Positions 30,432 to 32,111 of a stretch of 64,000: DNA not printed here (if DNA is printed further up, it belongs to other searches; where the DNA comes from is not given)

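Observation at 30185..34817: Orphan operon joining a BpsA/DUF43 aminopropyltransferase and SpeH AdoMet decarboxylase to GNAT, FkbH-like loader and ACP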

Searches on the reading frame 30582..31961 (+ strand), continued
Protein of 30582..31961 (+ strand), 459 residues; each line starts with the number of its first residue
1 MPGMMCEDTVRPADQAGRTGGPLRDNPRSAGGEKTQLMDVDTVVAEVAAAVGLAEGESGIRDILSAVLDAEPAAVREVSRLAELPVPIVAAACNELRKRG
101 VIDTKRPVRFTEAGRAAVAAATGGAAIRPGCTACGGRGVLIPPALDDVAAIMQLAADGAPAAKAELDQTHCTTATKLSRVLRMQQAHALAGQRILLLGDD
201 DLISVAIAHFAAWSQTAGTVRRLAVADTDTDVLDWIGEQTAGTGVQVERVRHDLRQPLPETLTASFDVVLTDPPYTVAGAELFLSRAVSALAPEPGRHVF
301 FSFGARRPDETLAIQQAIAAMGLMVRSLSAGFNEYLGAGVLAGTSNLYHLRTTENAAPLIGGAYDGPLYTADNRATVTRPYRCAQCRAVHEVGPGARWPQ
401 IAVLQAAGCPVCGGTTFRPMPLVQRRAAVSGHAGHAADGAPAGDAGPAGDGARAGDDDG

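Call 32: search_protein_representatives(protein=window:30693-31958:+)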
Query: 422 residues. Proteins with E-value up to 0.001 (for the whole library): 1411; up to 1e-10: 894; up to 1e-30: 201. The best 150 are listed.
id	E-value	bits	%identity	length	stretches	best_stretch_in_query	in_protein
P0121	2.7e-110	385.7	51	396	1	3-396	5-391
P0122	1.5e-102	360.2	67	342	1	146-406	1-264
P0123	7.1e-99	348.1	47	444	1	2-386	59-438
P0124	7.5e-99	348.0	51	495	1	6-384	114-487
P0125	1.4e-98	347.2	59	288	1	102-387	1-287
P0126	7.2e-98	344.8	46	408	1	4-388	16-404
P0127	5.5e-97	341.9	48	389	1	6-383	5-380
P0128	5.7e-97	341.8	47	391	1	4-386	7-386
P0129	1.4e-96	340.5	46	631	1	7-413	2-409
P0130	2.5e-89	316.7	45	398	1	8-403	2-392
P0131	2.0e-77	277.5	50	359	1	1-383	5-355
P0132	2.6e-74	267.2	47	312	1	93-387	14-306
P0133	5.7e-74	266.1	49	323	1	2-335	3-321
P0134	5.2e-73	262.9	40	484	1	6-385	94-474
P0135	4.1e-72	260.0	44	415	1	2-406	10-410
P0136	4.5e-72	259.9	46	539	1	5-386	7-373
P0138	1.3e-71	258.3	39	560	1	5-397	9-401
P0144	2.5e-68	247.5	38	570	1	7-383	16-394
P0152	1.0e-62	229.0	37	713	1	5-394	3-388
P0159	1.3e-59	218.8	37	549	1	10-377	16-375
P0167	2.7e-58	214.5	38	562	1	7-388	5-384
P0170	8.3e-58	212.9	36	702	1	5-381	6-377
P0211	6.7e-48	180.2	36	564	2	119-381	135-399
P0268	3.9e-37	144.8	31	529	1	12-383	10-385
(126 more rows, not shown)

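Call 33: search_protein_families(library=pfam, proteins=[P0129, P0138, P0144, P0152, P0170, P0136, P0159, P0167, P0211, P0268], max_evalue=0.001)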
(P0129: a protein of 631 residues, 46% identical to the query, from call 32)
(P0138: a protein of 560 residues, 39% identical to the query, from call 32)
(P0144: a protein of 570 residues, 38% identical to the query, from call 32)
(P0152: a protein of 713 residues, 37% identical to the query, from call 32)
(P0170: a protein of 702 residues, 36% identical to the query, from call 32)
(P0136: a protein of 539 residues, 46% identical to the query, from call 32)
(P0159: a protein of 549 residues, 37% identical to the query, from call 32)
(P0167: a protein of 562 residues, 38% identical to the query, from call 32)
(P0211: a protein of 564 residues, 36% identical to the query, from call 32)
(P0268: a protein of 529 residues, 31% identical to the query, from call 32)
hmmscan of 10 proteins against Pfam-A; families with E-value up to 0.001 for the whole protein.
P0129 (631 aa): 2 families
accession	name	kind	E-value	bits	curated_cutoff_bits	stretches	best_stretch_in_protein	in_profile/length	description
PF01861.22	BpsA_C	-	7.9e-39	133.8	27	1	106-315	2-206/243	Branched-chain polyamine synthase A C-terminal domain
PF00583.31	Acetyltransf_1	-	1.4e-05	25.7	20.7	1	510-607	24-116/116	Acetyltransferase (GNAT) family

P0138 (560 aa): 4 families
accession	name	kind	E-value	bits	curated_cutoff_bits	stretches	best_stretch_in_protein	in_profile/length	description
PF01861.22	BpsA_C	-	6.5e-40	137.3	27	1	121-306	8-187/243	Branched-chain polyamine synthase A C-terminal domain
PF00583.31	Acetyltransf_1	-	2e-08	35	20.7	1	439-542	16-116/116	Acetyltransferase (GNAT) family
PF13508.13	Acetyltransf_7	-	9.2e-06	26.4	27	1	455-543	2-83/84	Acetyltransferase (GNAT) domain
PF24409.1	wHTH-PRTase_assc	-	0.00058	20.3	27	0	29-84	2-55/83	wHTH-PRTase associated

P0144 (570 aa): 4 families
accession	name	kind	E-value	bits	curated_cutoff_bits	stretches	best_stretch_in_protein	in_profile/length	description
PF01861.22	BpsA_C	-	9.5e-48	163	27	1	123-314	3-188/243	Branched-chain polyamine synthase A C-terminal domain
PF00583.31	Acetyltransf_1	-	1.7e-15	57.8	20.7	1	451-553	17-116/116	Acetyltransferase (GNAT) family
PF13508.13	Acetyltransf_7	-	2e-09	38.1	27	1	467-534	3-65/84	Acetyltransferase (GNAT) domain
PF13673.13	Acetyltransf_10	-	9e-08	32.6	23.6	1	455-554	19-108/128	Acetyltransferase (GNAT) domain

P0152 (713 aa): 4 families
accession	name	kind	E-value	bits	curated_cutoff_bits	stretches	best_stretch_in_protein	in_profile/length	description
PF01861.22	BpsA_C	-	2.4e-40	138.8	27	1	110-305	3-193/243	Branched-chain polyamine synthase A C-terminal domain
PF09924.15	LPG_synthase_C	-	2.1e-16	60.3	27.5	1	525-706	93-295/298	Phosphatidylglycerol lysyltransferase, C-terminal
PF13480.13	Acetyltransf_6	-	7.3e-05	23.4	22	0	551-637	6-89/143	Acetyltransferase (GNAT) domain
PF09723.15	Zn_ribbon_8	-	0.00013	22.3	34.4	0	341-377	6-37/41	Zinc ribbon domain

P0170 (702 aa): 3 families
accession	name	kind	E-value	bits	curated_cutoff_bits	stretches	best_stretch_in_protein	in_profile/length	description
PF01861.22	BpsA_C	-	7.5e-41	140.4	27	1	109-299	1-187/243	Branched-chain polyamine synthase A C-terminal domain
PF09924.15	LPG_synthase_C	-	3.8e-17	62.7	27.5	1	495-691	81-297/298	Phosphatidylglycerol lysyltransferase, C-terminal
PF09723.15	Zn_ribbon_8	-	0.00066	20.1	34.4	0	339-378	5-39/41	Zinc ribbon domain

P0136 (539 aa): 1 family
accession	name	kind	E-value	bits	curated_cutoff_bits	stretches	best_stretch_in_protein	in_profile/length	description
PF01861.22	BpsA_C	-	1.4e-29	103.5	27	1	103-292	3-188/243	Branched-chain polyamine synthase A C-terminal domain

P0159 (549 aa): 9 families
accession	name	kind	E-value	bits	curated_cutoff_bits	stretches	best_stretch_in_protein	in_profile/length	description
PF01861.22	BpsA_C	-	1.4e-58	198.5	27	1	118-319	2-204/243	Branched-chain polyamine synthase A C-terminal domain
PF00583.31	Acetyltransf_1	-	1.9e-15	57.6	20.7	1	417-530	9-116/116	Acetyltransferase (GNAT) family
PF13508.13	Acetyltransf_7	-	4.8e-11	43.3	27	1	448-531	7-83/84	Acetyltransferase (GNAT) domain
PF13673.13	Acetyltransf_10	-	3.1e-10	40.5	23.6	1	431-535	18-112/128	Acetyltransferase (GNAT) domain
PF01047.28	MarR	-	9.2e-05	22.7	24.6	1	31-75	7-51/59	MarR family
PF13302.13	Acetyltransf_3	-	0.00018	22.7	25.4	1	394-530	1-137/138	Acetyltransferase (GNAT) domain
PF13412.12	HTH_24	-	0.00036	20.5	21.9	1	30-72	6-48/48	Winged helix-turn-helix DNA-binding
PF03602.21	Cons_hypoth95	-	0.00057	20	24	0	178-269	59-155/182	Conserved hypothetical protein 95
PF08445.16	FR47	-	0.00091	19.6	22.1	0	471-537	19-84/86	FR47-like protein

P0167 (562 aa): 2 families
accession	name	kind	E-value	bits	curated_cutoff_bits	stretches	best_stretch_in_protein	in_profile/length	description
PF01861.22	BpsA_C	-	9.5e-47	159.7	27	1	120-300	14-188/243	Branched-chain polyamine synthase A C-terminal domain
PF00583.31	Acetyltransf_1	-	1.4e-09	38.7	20.7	1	435-547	7-116/116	Acetyltransferase (GNAT) family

P0211 (564 aa): 3 families
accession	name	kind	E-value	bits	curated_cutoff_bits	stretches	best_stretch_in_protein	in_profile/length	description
PF02675.21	AdoMet_dc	-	1.4e-39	135.2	25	1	440-546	1-107/107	S-adenosylmethionine decarboxylase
PF01861.22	BpsA_C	-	5.8e-39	134.2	27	1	128-319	4-187/243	Branched-chain polyamine synthase A C-terminal domain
PF09723.15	Zn_ribbon_8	-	0.00057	20.3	34.4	0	362-398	6-37/41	Zinc ribbon domain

P0268 (529 aa): 2 families
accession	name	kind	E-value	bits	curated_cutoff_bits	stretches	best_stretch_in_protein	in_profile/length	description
PF01861.22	BpsA_C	-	6.4e-47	160.3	27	1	110-309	2-193/243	Branched-chain polyamine synthase A C-terminal domain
PF02675.21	AdoMet_dc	-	1.1e-38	132.2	25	1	404-510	1-107/107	S-adenosylmethionine decarboxylase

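Call 35: search_dna_similar(query=window:30693-31958:+, collection=plasmids, mode=protein, max_evalue=1e-10, max_rows=30)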
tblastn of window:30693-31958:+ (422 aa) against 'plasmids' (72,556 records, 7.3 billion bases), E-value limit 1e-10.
Records with a match: 2; places in all: 2; records where one place covers at least 80% of the query: 0.
Best place of each record, by identity: <60% 2.
By first word of the organism name: Microbulbifer 1; Nonomuraea 1.
By predicted mobility (MOB-suite, as given by PLSDB): non-mobilizable 2.
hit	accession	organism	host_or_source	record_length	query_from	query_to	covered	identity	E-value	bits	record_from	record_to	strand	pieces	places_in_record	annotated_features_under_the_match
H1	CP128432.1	Microbulbifer sp. MKSA007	Smenospongia aurea,bacteria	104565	94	390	70%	36.8%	8e-21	189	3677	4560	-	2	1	bis-aminopropyl spermidine synthase family protein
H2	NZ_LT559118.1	Nonomuraea gerenzanensis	-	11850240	106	323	52%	32.7%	2e-16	89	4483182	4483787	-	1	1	none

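Call 36: get_annotated_region(hit=H1, flank=9000)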
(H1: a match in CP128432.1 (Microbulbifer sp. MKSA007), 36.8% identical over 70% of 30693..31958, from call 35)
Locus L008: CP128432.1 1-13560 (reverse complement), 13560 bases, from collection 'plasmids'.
description: Microbulbifer sp. MKSA007 plasmid p_2, complete sequence
organism: Microbulbifer sp. MKSA007 (NCBI taxid 3054776)
taxonomy: Bacteria; Pseudomonadota; Gammaproteobacteria; Cellvibrionales; Microbulbiferaceae; Microbulbifer; Microbulbifer sp. MKSA007
host: -; source: Smenospongia aurea,bacteria; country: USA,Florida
typing (MOB-suite, as given by PLSDB): non-mobilizable
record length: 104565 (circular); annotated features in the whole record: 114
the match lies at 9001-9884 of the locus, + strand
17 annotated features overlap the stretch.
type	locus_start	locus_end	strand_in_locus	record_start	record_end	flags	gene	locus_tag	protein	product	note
CDS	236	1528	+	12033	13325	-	-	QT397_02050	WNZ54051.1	IS4 family transposase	-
CDS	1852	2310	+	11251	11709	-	-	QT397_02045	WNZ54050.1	MarR family transcriptional regulator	-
CDS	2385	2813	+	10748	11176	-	-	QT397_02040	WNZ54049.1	hypothetical protein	-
CDS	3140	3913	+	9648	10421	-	-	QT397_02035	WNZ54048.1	DUF4158 domain-containing protein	-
CDS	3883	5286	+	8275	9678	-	-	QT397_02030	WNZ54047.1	Tn3 family transposase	-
CDS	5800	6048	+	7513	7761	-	-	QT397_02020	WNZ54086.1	Tn3 family transposase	-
CDS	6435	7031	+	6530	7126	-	-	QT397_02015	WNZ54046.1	toxin-activating lysine-acyltransferase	-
CDS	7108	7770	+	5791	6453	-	-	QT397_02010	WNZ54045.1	hypothetical protein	-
CDS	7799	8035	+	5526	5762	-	-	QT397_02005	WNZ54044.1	hypothetical protein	-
CDS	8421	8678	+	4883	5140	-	-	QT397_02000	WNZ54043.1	YjhX family toxin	-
CDS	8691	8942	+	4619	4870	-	-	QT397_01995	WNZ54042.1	hypothetical protein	-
CDS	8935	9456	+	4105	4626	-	-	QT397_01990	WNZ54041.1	bis-aminopropyl spermidine synthase family protein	-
CDS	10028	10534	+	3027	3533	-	-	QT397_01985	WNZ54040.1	GNAT family N-acetyltransferase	-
CDS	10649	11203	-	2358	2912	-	-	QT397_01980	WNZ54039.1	GNAT family N-acetyltransferase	-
CDS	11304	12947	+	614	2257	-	-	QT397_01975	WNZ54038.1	HAD-IIIC family phosphatase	-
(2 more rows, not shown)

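Call 37: get_annotated_region(hit=H2, flank=9000)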
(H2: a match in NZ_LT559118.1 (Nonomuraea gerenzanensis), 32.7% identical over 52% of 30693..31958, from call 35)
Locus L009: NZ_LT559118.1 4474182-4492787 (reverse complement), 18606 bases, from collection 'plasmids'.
description: Nonomuraea gerenzanensis isolate nono1 plasmid I, complete sequence
organism: Nonomuraea gerenzanensis (NCBI taxid 93944)
taxonomy: Bacteria; Actinomycetota; Actinomycetes; Streptosporangiales; Streptosporangiaceae; Nonomuraea; Nonomuraea gerenzanensis
host: -; source: -; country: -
typing (MOB-suite, as given by PLSDB): non-mobilizable
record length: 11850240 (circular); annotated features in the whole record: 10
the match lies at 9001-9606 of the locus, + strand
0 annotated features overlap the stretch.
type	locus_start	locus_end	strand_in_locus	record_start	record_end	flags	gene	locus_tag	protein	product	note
